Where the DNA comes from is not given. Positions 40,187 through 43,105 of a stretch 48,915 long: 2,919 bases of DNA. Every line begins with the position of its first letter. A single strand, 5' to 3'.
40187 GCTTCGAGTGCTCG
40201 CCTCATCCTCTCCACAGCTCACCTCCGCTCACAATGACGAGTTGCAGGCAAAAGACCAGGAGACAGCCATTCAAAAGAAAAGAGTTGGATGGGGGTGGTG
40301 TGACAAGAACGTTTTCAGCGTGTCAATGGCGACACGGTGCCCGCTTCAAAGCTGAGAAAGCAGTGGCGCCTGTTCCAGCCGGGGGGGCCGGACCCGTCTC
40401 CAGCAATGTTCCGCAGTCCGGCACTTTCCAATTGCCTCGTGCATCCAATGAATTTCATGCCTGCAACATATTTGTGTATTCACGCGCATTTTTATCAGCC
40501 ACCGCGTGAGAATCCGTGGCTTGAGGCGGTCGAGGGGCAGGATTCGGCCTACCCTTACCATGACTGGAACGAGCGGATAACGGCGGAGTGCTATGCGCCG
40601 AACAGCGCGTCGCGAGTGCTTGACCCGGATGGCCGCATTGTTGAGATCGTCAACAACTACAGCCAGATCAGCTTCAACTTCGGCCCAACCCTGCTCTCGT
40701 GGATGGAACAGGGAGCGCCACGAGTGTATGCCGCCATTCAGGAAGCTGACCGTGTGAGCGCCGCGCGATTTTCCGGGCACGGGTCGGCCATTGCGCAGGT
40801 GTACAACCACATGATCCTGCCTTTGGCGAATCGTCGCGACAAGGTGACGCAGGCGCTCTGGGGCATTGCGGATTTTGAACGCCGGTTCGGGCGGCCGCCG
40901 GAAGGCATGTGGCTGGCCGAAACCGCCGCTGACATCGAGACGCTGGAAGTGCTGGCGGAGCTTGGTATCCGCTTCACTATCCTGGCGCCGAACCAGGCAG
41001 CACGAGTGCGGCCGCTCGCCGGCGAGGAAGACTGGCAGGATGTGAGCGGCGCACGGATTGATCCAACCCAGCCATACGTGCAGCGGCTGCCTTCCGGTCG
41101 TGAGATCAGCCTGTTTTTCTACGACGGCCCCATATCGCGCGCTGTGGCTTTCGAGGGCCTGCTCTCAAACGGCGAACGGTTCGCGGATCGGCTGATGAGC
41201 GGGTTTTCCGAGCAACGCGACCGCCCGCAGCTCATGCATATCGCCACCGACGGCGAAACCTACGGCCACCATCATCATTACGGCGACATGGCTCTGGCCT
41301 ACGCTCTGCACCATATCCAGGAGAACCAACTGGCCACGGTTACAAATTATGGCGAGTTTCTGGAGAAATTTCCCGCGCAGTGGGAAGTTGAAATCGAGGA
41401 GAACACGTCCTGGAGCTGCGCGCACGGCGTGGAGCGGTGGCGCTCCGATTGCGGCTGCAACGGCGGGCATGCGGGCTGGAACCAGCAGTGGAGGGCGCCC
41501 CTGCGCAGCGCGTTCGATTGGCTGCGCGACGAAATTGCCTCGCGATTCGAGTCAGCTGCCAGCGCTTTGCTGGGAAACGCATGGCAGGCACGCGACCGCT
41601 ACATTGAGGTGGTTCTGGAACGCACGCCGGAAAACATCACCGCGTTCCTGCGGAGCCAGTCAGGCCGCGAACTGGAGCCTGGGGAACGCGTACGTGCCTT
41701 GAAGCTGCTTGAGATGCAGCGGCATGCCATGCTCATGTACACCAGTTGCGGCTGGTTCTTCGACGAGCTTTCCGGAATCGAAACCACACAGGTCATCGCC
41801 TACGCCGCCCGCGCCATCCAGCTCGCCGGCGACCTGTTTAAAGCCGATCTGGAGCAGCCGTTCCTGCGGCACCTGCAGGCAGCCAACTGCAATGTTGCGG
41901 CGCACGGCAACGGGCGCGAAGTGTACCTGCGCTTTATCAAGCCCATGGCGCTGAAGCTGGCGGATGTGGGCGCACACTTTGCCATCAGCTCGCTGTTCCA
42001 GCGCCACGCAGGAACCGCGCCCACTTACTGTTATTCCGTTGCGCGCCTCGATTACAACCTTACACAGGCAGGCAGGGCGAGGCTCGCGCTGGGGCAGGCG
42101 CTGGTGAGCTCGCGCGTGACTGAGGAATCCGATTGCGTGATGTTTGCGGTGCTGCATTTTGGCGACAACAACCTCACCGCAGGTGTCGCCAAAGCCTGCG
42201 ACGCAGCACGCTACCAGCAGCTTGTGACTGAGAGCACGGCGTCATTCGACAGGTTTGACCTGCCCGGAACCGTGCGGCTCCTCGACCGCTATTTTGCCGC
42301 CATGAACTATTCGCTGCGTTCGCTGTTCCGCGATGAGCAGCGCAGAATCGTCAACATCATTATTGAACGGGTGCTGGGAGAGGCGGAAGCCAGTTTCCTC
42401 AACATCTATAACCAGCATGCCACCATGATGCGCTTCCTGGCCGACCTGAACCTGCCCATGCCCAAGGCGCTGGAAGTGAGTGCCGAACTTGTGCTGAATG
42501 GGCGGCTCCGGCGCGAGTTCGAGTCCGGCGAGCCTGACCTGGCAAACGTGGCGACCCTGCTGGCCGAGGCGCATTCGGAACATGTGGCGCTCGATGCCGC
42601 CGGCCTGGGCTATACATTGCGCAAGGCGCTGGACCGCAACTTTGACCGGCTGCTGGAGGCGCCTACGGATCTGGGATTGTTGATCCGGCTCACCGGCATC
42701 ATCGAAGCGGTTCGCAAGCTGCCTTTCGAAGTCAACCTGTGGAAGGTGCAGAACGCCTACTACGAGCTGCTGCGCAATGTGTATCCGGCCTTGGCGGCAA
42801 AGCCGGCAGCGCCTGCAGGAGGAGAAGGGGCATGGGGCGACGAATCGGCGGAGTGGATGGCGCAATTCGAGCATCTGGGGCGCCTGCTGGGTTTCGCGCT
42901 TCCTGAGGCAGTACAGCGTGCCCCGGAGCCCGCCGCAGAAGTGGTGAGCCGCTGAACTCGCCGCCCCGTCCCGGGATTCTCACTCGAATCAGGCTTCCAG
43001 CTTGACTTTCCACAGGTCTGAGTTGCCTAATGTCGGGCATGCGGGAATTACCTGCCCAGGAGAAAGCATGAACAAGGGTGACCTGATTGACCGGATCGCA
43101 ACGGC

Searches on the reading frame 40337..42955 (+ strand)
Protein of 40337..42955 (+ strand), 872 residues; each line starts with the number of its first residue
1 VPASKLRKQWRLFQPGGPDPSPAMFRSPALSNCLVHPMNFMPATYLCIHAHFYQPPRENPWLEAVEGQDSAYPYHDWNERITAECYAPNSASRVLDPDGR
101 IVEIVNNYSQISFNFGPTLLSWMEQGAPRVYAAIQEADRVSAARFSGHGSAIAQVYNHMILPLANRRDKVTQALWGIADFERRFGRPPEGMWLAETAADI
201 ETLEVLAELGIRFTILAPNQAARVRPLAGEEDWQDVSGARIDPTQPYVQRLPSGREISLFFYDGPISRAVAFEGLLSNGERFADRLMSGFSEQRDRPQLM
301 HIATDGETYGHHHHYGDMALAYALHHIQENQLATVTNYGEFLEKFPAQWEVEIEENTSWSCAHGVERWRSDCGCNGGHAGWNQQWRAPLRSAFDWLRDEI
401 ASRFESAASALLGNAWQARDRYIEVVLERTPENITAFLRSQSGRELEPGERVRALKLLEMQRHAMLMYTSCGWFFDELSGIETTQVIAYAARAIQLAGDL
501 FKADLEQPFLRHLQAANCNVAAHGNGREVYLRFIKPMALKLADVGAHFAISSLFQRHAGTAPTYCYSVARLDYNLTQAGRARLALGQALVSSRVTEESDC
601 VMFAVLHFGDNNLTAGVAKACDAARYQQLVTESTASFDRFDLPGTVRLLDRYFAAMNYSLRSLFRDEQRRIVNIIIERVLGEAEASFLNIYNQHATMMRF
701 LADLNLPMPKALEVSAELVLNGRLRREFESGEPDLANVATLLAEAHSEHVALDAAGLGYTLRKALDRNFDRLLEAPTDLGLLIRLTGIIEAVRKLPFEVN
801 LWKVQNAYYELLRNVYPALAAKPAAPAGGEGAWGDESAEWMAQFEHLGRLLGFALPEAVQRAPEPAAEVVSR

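Call 38: search_protein_families(library=pfam, proteins=[window:40337-42955:+], max_evalue=0.001)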
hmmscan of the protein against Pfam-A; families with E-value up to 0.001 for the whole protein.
window:40337-42955:+ (872 aa): 2 families
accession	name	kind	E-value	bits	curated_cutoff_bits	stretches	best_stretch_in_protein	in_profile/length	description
PF12055.13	DUF3536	-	8.6e-111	370.3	25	1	381-664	1-284/284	Domain of unknown function (DUF3536)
PF03065.20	Glyco_hydro_57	-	1.3e-16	61.2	21.2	1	113-349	73-286/291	Glycosyl hydrolase family 57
